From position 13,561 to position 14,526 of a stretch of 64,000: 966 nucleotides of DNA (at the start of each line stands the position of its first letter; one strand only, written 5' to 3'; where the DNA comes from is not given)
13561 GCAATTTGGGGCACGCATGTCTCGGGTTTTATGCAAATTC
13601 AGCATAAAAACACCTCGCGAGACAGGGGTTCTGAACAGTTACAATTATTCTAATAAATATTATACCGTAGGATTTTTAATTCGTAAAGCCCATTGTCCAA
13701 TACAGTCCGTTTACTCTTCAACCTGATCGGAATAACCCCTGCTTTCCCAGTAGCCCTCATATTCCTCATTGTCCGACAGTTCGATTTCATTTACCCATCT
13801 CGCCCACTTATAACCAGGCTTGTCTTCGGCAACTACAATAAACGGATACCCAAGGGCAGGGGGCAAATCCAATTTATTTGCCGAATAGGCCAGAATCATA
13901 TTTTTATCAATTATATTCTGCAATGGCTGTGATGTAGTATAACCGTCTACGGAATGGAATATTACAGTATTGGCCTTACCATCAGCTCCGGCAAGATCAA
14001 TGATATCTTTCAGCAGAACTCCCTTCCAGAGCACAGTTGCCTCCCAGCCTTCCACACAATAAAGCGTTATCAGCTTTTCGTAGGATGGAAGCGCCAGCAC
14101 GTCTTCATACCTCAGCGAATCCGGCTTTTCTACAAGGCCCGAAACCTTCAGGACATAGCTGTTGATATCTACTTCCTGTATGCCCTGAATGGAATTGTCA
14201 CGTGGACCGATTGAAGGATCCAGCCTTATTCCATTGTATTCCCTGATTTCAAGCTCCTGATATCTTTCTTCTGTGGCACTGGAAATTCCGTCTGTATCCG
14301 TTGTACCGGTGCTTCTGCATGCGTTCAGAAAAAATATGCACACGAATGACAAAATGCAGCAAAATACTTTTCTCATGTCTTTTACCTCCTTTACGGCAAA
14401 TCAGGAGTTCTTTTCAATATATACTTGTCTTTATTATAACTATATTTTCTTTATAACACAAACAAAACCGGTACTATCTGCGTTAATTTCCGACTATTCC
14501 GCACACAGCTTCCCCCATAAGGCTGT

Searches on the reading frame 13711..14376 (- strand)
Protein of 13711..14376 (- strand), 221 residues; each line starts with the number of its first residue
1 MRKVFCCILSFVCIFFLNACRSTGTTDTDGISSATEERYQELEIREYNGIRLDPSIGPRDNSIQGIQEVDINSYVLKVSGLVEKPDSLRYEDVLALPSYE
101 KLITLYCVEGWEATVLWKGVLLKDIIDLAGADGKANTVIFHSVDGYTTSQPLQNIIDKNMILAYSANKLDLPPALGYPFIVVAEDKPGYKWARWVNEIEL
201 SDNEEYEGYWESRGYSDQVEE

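Call 41: find_encoding_contigs(protein=window:13711-14376:-, flank=6000, max_places=6)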
Protein window:13711-14376:- (221 aa): 1 contig read that carries it; 1 place shown.
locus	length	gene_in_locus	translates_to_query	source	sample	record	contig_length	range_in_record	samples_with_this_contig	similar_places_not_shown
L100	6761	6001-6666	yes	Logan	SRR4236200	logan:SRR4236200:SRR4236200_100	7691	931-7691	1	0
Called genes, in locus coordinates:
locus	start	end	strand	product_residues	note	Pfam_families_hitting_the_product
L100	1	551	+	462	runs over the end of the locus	PF00682:HMGL-like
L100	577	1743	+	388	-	PF00180:Iso_dh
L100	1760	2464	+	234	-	PF00392:GntR, PF07729:FCD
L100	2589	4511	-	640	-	PF00005:ABC_tran, PF02463:SMC_N (faint), PF13555:AAA_29 (faint), PF13304:AAA_21 (faint), PF13604:AAA_30 (faint), PF12848:ABC_tran_Xtn, PF00005:ABC_tran, PF16326:ABC_tran_CTD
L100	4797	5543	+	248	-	PF20772:TACO1_YebC_N, PF01709:Transcrip_reg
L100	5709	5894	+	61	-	-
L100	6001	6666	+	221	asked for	PF00174:Oxidored_molyb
